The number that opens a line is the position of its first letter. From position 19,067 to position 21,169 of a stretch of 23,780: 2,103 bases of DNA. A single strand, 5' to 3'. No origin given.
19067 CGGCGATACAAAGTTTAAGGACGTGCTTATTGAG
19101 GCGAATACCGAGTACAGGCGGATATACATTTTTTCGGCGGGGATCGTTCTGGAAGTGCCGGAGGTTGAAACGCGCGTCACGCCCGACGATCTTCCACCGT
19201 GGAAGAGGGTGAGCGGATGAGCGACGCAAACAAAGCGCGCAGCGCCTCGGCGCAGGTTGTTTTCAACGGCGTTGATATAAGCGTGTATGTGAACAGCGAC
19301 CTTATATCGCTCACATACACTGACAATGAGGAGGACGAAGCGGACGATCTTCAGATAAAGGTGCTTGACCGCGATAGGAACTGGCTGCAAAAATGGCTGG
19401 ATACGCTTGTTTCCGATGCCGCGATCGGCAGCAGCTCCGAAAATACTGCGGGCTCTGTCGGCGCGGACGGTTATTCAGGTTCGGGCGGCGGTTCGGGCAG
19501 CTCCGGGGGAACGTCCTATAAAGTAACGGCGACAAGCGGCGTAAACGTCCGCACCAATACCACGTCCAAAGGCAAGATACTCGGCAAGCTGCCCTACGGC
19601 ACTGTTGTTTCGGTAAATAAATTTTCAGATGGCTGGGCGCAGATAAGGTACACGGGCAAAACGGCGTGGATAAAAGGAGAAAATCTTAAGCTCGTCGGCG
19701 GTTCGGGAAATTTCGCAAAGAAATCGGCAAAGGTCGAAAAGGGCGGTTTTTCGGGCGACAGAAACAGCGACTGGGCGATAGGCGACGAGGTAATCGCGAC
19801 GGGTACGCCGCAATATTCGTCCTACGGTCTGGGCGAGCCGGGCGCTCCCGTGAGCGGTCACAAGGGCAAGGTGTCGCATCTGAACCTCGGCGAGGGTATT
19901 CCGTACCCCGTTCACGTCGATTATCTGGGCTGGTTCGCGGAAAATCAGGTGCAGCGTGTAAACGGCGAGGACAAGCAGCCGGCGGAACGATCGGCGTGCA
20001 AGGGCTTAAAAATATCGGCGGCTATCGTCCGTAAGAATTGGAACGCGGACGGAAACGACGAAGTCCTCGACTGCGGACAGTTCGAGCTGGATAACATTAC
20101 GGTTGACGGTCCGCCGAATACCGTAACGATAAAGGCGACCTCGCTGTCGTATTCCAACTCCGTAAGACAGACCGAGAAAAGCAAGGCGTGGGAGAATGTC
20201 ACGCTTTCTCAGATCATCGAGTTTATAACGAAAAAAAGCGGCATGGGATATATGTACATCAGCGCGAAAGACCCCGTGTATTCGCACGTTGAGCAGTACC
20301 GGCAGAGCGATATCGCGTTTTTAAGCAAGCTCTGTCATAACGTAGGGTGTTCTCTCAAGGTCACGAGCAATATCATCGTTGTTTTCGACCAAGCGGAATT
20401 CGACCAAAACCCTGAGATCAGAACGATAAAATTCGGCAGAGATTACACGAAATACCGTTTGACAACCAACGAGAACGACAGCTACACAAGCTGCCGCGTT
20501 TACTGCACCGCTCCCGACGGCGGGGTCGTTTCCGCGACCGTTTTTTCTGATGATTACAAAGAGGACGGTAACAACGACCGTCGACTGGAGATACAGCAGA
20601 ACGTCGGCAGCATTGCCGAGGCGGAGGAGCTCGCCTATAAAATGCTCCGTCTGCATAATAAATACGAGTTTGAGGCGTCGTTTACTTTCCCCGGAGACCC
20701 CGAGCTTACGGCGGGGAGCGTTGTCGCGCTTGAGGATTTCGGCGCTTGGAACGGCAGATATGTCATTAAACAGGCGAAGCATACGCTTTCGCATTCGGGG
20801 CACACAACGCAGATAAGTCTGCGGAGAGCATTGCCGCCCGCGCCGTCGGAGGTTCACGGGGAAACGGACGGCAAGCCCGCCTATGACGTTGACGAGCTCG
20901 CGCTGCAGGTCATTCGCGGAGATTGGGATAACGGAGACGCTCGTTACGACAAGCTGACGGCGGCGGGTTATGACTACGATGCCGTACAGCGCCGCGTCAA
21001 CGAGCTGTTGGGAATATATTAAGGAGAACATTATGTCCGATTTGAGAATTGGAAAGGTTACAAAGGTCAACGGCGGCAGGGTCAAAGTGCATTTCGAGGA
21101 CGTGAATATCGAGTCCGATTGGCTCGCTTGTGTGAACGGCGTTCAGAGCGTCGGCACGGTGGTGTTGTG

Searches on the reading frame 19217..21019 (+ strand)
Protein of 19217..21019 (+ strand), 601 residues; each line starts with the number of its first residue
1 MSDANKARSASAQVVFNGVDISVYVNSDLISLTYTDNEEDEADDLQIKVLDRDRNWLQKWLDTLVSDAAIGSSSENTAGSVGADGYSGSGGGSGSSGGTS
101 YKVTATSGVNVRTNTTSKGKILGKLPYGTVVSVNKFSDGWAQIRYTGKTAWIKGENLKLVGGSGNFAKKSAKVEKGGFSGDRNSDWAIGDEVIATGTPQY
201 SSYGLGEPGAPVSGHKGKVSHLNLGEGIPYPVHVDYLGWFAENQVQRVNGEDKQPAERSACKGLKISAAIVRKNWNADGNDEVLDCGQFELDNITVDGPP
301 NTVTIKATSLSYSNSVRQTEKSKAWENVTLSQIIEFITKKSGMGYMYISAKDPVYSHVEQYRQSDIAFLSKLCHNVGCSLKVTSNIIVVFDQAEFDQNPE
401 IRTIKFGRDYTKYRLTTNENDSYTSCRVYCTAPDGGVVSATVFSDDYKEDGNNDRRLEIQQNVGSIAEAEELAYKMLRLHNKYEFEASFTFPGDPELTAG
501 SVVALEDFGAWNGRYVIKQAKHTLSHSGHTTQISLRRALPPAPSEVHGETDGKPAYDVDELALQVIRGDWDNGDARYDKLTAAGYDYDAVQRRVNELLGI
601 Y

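Call 3: search_protein_families(library=pfam, proteins=[window:19217-21019:+], max_evalue=1)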
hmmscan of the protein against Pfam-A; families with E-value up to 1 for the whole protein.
window:19217-21019:+ (601 aa): 8 families
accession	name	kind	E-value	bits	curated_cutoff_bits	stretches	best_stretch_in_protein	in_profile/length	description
PF08230.16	CW_7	-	2.4e-18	66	25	1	559-598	1-40/40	CW_7 repeat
PF08239.17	SH3_3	-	2.4e-10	40.9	27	1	107-158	1-54/54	Bacterial SH3 domain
PF05954.17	Phage_GPD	-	1.5e-07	31.4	30.1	1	317-525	76-302/305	Phage tail baseplate hub (GPD)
PF24032.1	YQBQ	-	3.4e-07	30.4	27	1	466-536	223-294/294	YQBQ-like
PF06347.19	SH3_4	-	2.9e-06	27.4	24.1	1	107-157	3-54/56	Bacterial SH3 domain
PF06605.17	Prophage_tail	-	0.002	18.3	31.3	1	321-430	11-119/250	Prophage endopeptidase tail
PF12807.12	eIF3_p135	-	0.034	14.7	22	1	310-382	100-166/171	Translation initiation factor eIF3 subunit 135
PF11324.13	DUF3126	-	0.32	11.3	25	0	21-53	30-63/63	Protein of unknown function (DUF3126)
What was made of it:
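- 19217..21022 (+): Baseplate hub gene (601 aa): a gpD/gp27/VgrG-type hub carrying three accessory modules. Pfam Phage_GPD, YQBQ, SH3_3 and CW_7 all above cut-off (call 3).
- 19511..19693 (+): SH3_3 (bacterial SH3b) module (aa 99-159), first part of the loop insertion. Pfam SH3_3, 40.9 bits (cut-off 27), and SH3_4 (call 3).
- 20000..20836 (+): Hub core (aa 262-540). Pfam Phage_GPD and YQBQ (call 3).
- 20882..21019 (+): C-terminal CW_7 repeat (aa 556-601), a three-helix module. Pfam CW_7, 66 bits (call 3).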

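Call 4: search_protein_families(library=phrogs, proteins=[window:19217-21019:+], max_evalue=0.01)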
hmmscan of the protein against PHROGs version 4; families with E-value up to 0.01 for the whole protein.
window:19217-21019:+ (601 aa): 13 families
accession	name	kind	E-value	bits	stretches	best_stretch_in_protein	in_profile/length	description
phrog_52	-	tail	1.2e-76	260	2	262-553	246-530/677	tail protein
phrog_7698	-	lysis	2e-17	65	1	546-599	262-315/316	endolysin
phrog_20686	-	unknown function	4.7e-15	57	1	457-537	22-103/135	-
phrog_4456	-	unknown function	1.7e-14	54.6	2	4-56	13-65/126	-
phrog_16241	-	lysis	1.5e-09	38.8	1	549-595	241-287/290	endolysin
phrog_400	-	tail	3.7e-08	33.7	1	463-537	262-337/654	tail protein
phrog_33062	-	unknown function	2.9e-06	28.3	1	493-538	3-49/54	-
phrog_1887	-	tail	1.3e-05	25.4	1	275-532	377-650/670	tail protein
phrog_18955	-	unknown function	2.2e-05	24.3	1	98-165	206-269/483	-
phrog_196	-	tail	3.4e-05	23.6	1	299-528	181-349/536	baseplate hub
phrog_12925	-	tail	0.00058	20.6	0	513-540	193-220/227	tail protein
phrog_2459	-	unknown function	0.0007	20.8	0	106-170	47-108/171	-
phrog_28740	-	unknown function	0.0042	18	1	13-53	9-49/68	-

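Call 6: search_dna_similar(query=window:19217-21019:+, collection=phages, mode=protein, max_rows=30)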
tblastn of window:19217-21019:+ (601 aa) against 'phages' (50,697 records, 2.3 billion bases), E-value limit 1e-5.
Records with a match: 156; places in all: 162; records where one place covers at least 80% of the query: 0.
Best place of each record, by identity: 60-80% 23; <60% 133.
By first word of the organism name: Streptomyces 29; Microbacterium 14; Bacteriophage 10; Escherichia 9; Vibrio 9; Burkholderia 9; Faecalibacterium 8; Xanthomonas 8; Wolbachia 7; Streptococcus 7; and 27 more.
By host as written in the record: Streptomyces griseus ATCC 10137 17; - 13; Microbacterium foliorum NRRL B-24224 SEA 9; Faecalibacterium prausnitzii 6; Xanthomonas campestris pv. campestris GBBC 1419 6; Escherichia coli 5; Burkholderia sp. 5; Microbacterium foliorum NRRL B-24224 4; and 69 more.
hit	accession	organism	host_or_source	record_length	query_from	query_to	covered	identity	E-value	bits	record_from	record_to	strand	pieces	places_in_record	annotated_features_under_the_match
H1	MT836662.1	Bacteriophage sp.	human fecal samples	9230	1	539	72%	46.6%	4e-84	387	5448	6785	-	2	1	record has no annotation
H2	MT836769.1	Bacteriophage sp.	human fecal samples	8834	1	539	74%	42.0%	8e-73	335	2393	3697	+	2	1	record has no annotation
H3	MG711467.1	Faecalibacterium phage FP_Taranis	Faecalibacterium prausnitzii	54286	1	539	74%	41.6%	4e-74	339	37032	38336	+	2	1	tail protein (x2)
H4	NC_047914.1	Faecalibacterium phage FP_Taranis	Faecalibacterium prausnitzii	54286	1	539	74%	41.6%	4e-74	339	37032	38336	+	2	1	tail protein | baseplate hub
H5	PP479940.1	Faecalibacterium phage Pioen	Faecalibacterium sp. HTF-238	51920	1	539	74%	41.6%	2e-73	337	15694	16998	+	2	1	baseplate hub protein | hypothetical protein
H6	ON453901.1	Clostridium phage Saumur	Enterocloster clostridioformis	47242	1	539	58%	39.9%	2e-51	258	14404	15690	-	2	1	tail protein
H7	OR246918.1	Acinetobacter phage HFM1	Acinetobacter pittii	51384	7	541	56%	33.1%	6e-35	203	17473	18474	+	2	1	hypothetical protein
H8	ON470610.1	Escherichia phage vB_EcoM-473R2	Escherichia coli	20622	280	539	43%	36.1%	2e-44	176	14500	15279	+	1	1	tail formation protein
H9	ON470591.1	Escherichia phage vB_EcoM-613R2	Escherichia coli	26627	280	539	43%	36.1%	2e-44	176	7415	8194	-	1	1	tail formation protein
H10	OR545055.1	Yersinia phage vB_YpM_44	Yersinia pestis EV76-CN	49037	280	539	43%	35.7%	6e-44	174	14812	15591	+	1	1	hypothetical protein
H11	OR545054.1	Yersinia phage vB_YpM_41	Yersinia pestis EV76-CN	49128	280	539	43%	35.7%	6e-44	174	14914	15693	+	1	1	hypothetical protein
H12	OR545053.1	Yersinia phage vB_YpM_39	Yersinia pestis EV76-CN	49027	280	539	43%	35.7%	6e-44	174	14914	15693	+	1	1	hypothetical protein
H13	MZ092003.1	Paenibacillus phage Pd_22F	Paenibacillus dendritiformis PB22F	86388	262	539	46%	33.0%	3e-35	148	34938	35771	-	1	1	late control gene D protein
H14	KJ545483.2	Vibrio phage phi 2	-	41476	262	535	46%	31.1%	2e-32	140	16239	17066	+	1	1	late control D family protein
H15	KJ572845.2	Vibrio phage X29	Vibrio cholerae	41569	262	535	46%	31.1%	2e-32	140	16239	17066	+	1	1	late control D family protein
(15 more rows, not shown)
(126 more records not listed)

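Call 7: find_homologous_proteins(query=window:19217-21019:+, max_evalue=0.00001)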
Query window:19217-21019:+ (601 aa): 667 proteins with E <= 0.00001 among 8000 candidates; the best 120 are listed.
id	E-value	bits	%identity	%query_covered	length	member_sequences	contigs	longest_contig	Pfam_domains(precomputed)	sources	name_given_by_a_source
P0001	0.0e+0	1370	100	100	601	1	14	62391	PF24032.2,PF06347.20,PF08239.18,PF05954.18,PF08230.17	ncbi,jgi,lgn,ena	-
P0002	0.0e+0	1145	81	100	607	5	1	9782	PF24032.2,PF06347.20,PF08239.18,PF05954.18,PF08230.17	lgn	-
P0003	0.0e+0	1107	79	100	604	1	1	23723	PF24032.2,PF06347.20,PF08239.18,PF05954.18,PF08230.17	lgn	-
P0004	0.0e+0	1106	79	100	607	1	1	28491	PF24032.2,PF06347.20,PF08239.18,PF05954.18,PF08230.17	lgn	-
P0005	0.0e+0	1104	79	100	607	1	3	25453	PF24032.2,PF06347.20,PF08239.18,PF05954.18,PF08230.17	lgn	-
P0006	0.0e+0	1104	79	100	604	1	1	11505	PF24032.2,PF06347.20,PF08239.18,PF05954.18,PF08230.17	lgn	-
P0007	0.0e+0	1104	80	100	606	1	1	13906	PF24032.2,PF06347.20,PF08239.18,PF05954.18,PF08230.17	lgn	-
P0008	0.0e+0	1103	79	100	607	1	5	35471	PF24032.2,PF06347.20,PF08239.18,PF05954.18,PF08230.17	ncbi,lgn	-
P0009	0.0e+0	1102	79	100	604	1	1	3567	PF06347.20,PF08239.18,PF05954.18,PF08230.17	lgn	-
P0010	0.0e+0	1100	79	100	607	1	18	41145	PF24032.2,PF06347.20,PF08239.18,PF05954.18,PF08230.17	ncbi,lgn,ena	-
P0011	0.0e+0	1099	79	100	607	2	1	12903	PF24032.2,PF06347.20,PF08239.18,PF05954.18,PF08230.17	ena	-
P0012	0.0e+0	1099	79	100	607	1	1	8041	PF24032.2,PF06347.20,PF08239.18,PF05954.18,PF08230.17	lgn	-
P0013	0.0e+0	1097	78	100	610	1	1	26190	PF24032.2,PF06347.20,PF08239.18,PF05954.18,PF08230.17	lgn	-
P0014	0.0e+0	1097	79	100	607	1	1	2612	PF24032.2,PF08239.18,PF05954.18,PF08230.17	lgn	-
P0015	0.0e+0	1097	79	100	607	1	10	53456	PF24032.2,PF06347.20,PF08239.18,PF05954.18,PF08230.17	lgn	-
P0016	0.0e+0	1096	79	100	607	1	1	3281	PF24032.2,PF06347.20,PF08239.18,PF05954.18,PF08230.17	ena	-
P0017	0.0e+0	1095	77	100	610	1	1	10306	PF24032.2,PF08239.18,PF05954.18,PF08230.17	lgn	-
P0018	0.0e+0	1094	79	100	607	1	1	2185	PF24032.2,PF06347.20,PF08239.18,PF05954.18,PF08230.17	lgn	-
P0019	0.0e+0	1092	79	100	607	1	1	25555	PF24032.2,PF06347.20,PF08239.18,PF05954.18,PF08230.17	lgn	-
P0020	0.0e+0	1090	77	100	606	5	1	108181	PF24032.2,PF08239.18,PF05954.18,PF08230.17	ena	-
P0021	6.3e-297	1004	74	100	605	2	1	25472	PF24032.2,PF06347.20,PF08239.18,PF05954.18,PF08230.17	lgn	-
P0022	4.1e-295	998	72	100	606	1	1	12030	PF24032.2,PF06347.20,PF08239.18,PF05954.18,PF08230.17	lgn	-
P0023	1.9e-292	989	72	100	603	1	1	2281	PF24032.2,PF08239.18,PF05954.18,PF08230.17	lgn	-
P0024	2.4e-283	959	70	100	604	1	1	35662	PF24032.2,PF06347.20,PF08239.18,PF05954.18,PF08230.17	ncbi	-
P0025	5.3e-252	856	65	100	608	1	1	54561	PF24032.2,PF08239.18,PF05954.18,PF08230.17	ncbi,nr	ncbi:MAG: hypothetical protein NC299_08820 [Lachnospiraceae bacterium]|nr:hypothetical protein [Lach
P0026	7.8e-251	852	64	100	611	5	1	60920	PF24032.2,PF06347.20,PF08239.18,PF05954.18,PF08230.17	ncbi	-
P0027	3.5e-246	836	63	100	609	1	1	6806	PF24032.2,PF08239.18,PF08230.17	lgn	-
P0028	6.8e-231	786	62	100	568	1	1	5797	PF24032.2,PF08239.18,PF05954.18,PF08230.17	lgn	-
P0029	1.9e-228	778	59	100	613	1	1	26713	PF08239.18,PF05954.18,PF08230.17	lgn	-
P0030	1.0e-226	772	61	100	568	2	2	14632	PF24032.2,PF06347.20,PF08239.18,PF05954.18,PF08230.17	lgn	-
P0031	1.5e-224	765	58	100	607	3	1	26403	PF24032.2,PF06347.20,PF08239.18,PF05954.18,PF08230.17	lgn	-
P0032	4.3e-224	763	58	100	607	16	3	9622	PF24032.2,PF08239.18,PF05954.18,PF08230.17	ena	-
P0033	4.4e-223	760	58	100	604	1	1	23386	PF24032.2,PF08239.18,PF05954.18,PF08230.17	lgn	-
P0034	8.7e-223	759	58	100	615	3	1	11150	PF24032.2,PF08239.18,PF05954.18,PF08230.17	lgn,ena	-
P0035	9.3e-222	756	58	100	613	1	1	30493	PF24032.2,PF08239.18,PF05954.18,PF08230.17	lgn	-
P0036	9.2e-221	752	57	100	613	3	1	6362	PF24032.2,PF08239.18,PF05954.18,PF08230.17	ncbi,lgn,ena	-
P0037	4.1e-219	747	56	100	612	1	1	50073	PF24032.2,PF08239.18,PF05954.18,PF08230.17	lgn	-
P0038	2.0e-218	745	57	100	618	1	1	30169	PF24032.2,PF08239.18,PF05954.18,PF08230.17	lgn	-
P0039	2.8e-218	744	57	99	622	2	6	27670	PF24032.2,PF08239.18,PF05954.18,PF08230.17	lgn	-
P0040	3.7e-218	744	58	100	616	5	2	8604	PF08239.18,PF05954.18,PF08230.17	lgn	-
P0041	4.0e-217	740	57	100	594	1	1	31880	PF24032.2,PF06347.20,PF08239.18,PF05954.18,PF08230.17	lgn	-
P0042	5.8e-217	740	57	99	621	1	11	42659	PF24032.2,PF08239.18,PF05954.18,PF08230.17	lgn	-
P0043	6.5e-217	740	58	99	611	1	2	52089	PF08239.18,PF05954.18,PF08230.17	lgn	-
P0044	3.6e-216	737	57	100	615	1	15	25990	PF24032.2,PF08239.18,PF05954.18,PF08230.17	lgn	-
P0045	4.4e-216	737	56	100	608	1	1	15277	PF24032.2,PF06347.20,PF08239.18,PF05954.18,PF08230.17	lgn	-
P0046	5.9e-216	737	57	100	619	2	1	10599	PF24032.2,PF08239.18,PF05954.18,PF08230.17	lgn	-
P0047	7.7e-216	736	56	99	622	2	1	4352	PF24032.2,PF08239.18,PF05954.18,PF08230.17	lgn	-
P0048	1.9e-215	735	57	99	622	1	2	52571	PF24032.2,PF08239.18,PF05954.18,PF08230.17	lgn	-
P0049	2.4e-215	734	56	100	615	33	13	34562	PF24032.2,PF08239.18,PF05954.18,PF08230.17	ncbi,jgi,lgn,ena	-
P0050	2.6e-215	734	56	100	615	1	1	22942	PF24032.2,PF08239.18,PF05954.18,PF08230.17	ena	-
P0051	3.7e-215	734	55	99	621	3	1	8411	PF24032.2,PF08239.18,PF05954.18,PF08230.17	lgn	-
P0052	4.6e-215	734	55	100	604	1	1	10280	PF24032.2,PF06347.20,PF08239.18,PF05954.18,PF08230.17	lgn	-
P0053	5.0e-215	733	56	99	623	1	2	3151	PF24032.2,PF08239.18,PF05954.18,PF08230.17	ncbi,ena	-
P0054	8.6e-215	733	56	99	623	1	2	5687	PF24032.2,PF08239.18,PF05954.18,PF08230.17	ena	-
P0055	1.1e-214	732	56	100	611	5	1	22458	PF24032.2,PF08239.18,PF05954.18,PF08230.17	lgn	-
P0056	1.2e-214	732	79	68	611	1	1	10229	PF06347.20,PF08239.18,PF05954.18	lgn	-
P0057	2.3e-214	731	56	100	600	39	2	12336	PF24032.2,PF08239.18,PF05954.18,PF08230.17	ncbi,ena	-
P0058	3.0e-214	731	57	100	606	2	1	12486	PF24032.2,PF08239.18,PF05954.18,PF08230.17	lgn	-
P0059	1.8e-213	728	55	99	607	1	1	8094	PF24032.2,PF08239.18,PF05954.18,PF08230.17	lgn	-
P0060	1.8e-213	728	56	100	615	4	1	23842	PF08239.18,PF05954.18,PF08230.17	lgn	-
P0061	2.2e-213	728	56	100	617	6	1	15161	PF24032.2,PF08239.18,PF05954.18,PF08230.17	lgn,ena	-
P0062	5.1e-213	727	56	100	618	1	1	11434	PF24032.2,PF08239.18,PF05954.18,PF08230.17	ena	-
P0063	5.5e-213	727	56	99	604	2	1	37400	PF24032.2,PF06347.20,PF08239.18,PF05954.18,PF08230.17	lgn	-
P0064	1.9e-211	722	56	99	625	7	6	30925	PF24032.2,PF08239.18,PF05954.18,PF08230.17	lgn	-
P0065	2.1e-211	721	56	100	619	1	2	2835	PF24032.2,PF08239.18,PF05954.18,PF08230.17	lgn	-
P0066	4.2e-210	717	55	99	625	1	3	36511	PF24032.2,PF08239.18,PF05954.18,PF08230.17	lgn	-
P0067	1.1e-208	712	54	100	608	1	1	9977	PF24032.2,PF08239.18,PF05954.18,PF08230.17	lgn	-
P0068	1.8e-207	708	55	99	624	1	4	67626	PF24032.2,PF06347.20,PF08239.18,PF05954.18,PF08230.17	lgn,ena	-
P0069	2.7e-205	701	52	100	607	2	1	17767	PF24032.2,PF06347.20,PF08239.18,PF05954.18,PF08230.17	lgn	-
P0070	4.8e-205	700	54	100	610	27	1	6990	PF24032.2,PF06347.20,PF08239.18,PF05954.18,PF08230.17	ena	-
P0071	9.4e-203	693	55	100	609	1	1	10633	PF24032.2,PF06347.20,PF08239.18,PF05954.18,PF08230.17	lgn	-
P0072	1.7e-202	692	54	100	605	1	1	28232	PF24032.2,PF08239.18,PF05954.18,PF08230.17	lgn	-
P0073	2.3e-202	692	54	100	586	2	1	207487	PF24032.2,PF08239.18,PF05954.18,PF08230.17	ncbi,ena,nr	ncbi:MAG: SH3 domain-containing protein [Oscillospiraceae bacterium]|nr:SH3 domain-containing protei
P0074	1.3e-201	689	53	100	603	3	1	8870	PF24032.2,PF06347.20,PF08239.18,PF05954.18,PF08230.17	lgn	-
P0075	4.4e-201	687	53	100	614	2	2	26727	PF24032.2,PF08239.18,PF05954.18,PF08230.17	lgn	-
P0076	5.5e-201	687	55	100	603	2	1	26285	PF24032.2,PF06347.20,PF08239.18,PF05954.18,PF08230.17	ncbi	-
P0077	2.9e-200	685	53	100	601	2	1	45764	PF24032.2,PF08239.18,PF05954.18,PF08230.17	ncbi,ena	-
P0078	5.1e-199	681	53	100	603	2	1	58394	PF24032.2,PF06347.20,PF08239.18,PF05954.18,PF08230.17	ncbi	-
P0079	1.5e-196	672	50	100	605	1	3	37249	PF24032.2,PF08239.18,PF05954.18,PF08230.17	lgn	-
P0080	2.3e-196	672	53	100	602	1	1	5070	PF24032.2,PF06347.20,PF08239.18,PF05954.18,PF08230.17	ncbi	-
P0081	9.3e-196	670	51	100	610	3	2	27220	PF24032.2,PF08239.18,PF05954.18,PF08230.17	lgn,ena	-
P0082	1.2e-195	669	52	90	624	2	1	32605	PF24032.2,PF06347.20,PF08239.18,PF05954.18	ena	-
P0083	1.3e-195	669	54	99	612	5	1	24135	PF24032.2,PF08239.18,PF05954.18,PF08230.17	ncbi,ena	-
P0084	2.5e-194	665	53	99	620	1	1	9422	PF24032.2,PF06347.20,PF08239.18,PF05954.18,PF08230.17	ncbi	-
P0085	2.5e-193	662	53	100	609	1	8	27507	PF24032.2,PF06347.20,PF08239.18,PF05954.18,PF08230.17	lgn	-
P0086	3.6e-192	658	51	99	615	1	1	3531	PF24032.2,PF08239.18,PF05954.18,PF08230.17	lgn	-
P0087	4.0e-192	658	52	100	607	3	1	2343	PF24032.2,PF06347.20,PF08239.18,PF05954.18,PF08230.17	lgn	-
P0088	4.8e-191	654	51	100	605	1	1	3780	PF24032.2,PF08239.18,PF05954.18,PF08230.17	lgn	-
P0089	9.2e-189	647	52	100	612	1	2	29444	PF24032.2,PF06347.20,PF08239.18,PF05954.18,PF08230.17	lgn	-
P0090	7.9e-186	637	51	95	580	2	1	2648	PF24032.2,PF08239.18,PF05954.18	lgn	-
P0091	1.0e-185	637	51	100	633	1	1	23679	PF06347.20,PF08239.18,PF05954.18,PF08230.17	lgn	-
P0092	5.6e-185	634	50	100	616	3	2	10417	PF24032.2,PF22759.2,PF05954.18,PF08230.17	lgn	-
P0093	8.6e-185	634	50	100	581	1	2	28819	PF24032.2,PF08239.18,PF08230.17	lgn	-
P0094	1.9e-181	623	51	96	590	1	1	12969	PF24032.2,PF08239.18,PF05954.18,PF08230.17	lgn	-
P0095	7.6e-181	621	51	100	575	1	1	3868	PF24032.2,PF08239.18,PF08230.17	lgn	-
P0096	8.3e-181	620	50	100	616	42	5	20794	PF24032.2,PF05954.18,PF08230.17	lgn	-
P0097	7.7e-177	607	50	100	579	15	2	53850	PF24032.2,PF08239.18,PF08230.17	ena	-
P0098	2.5e-176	606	56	57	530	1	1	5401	PF08239.18,PF05954.18,PF08230.17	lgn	-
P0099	6.0e-176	604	51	100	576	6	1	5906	PF24032.2,PF08239.18,PF05954.18,PF08230.17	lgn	-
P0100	2.6e-175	602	52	90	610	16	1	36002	PF24032.2,PF05954.18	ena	-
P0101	2.7e-175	602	51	100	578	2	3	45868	PF24032.2,PF08239.18,PF05954.18,PF08230.17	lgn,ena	-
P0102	8.0e-175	601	50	100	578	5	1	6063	PF24032.2,PF05954.18,PF08230.17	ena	-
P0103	1.1e-174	600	52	90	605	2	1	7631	PF24032.2,PF08239.18,PF05954.18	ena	-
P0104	2.3e-174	599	54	90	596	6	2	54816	PF24032.2,PF08239.18,PF05954.18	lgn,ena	-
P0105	2.5e-174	599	49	99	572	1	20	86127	PF24032.2,PF08239.18,PF05954.18,PF08230.17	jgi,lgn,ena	-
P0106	5.4e-174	598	53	90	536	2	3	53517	PF24032.2,PF08239.18,PF05954.18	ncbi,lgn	-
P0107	8.8e-174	597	51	100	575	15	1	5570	PF24032.2,PF08230.17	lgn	-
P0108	1.1e-173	597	51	100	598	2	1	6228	PF24032.2,PF05954.18,PF08230.17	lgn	-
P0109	5.9e-173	595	57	56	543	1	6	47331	PF24032.2,PF06347.20,PF08239.18,PF05954.18,PF08230.17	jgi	jgi:phage protein D/SH3-like domain-containing protein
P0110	6.5e-173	594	57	56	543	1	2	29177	PF24032.2,PF06347.20,PF08239.18,PF05954.18,PF08230.17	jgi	jgi:phage protein D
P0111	8.6e-173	594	52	90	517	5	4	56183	PF24032.2,PF08239.18,PF05954.18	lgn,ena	-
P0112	9.1e-173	594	57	56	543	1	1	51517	PF24032.2,PF06347.20,PF08239.18,PF05954.18,PF08230.17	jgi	jgi:phage protein D/SH3-like domain-containing protein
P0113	1.1e-172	594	50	100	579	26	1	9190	PF24032.2,PF08239.18,PF08230.17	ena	-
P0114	1.1e-172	594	57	56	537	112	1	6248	PF24032.2,PF06347.20,PF08239.18,PF05954.18,PF08230.17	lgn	-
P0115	1.4e-172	593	52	90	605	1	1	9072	PF24032.2,PF08239.18,PF05954.18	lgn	-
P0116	1.5e-172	593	57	56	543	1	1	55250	PF24032.2,PF06347.20,PF08239.18,PF05954.18,PF08230.17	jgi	jgi:phage protein D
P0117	3.3e-172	592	49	100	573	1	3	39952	PF24032.2,PF08230.17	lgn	-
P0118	3.7e-172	592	49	100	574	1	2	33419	PF24032.2,PF08230.17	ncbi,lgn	-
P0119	1.6e-171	590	57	56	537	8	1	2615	PF24032.2,PF06347.20,PF08239.18,PF05954.18,PF08230.17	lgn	-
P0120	1.7e-171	590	57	56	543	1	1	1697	PF24032.2,PF06347.20,PF08239.18,PF05954.18,PF08230.17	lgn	-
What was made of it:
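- The three-module architecture is kept from 100% down to about 49% identity in more than 100 protein clusters (call 7).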
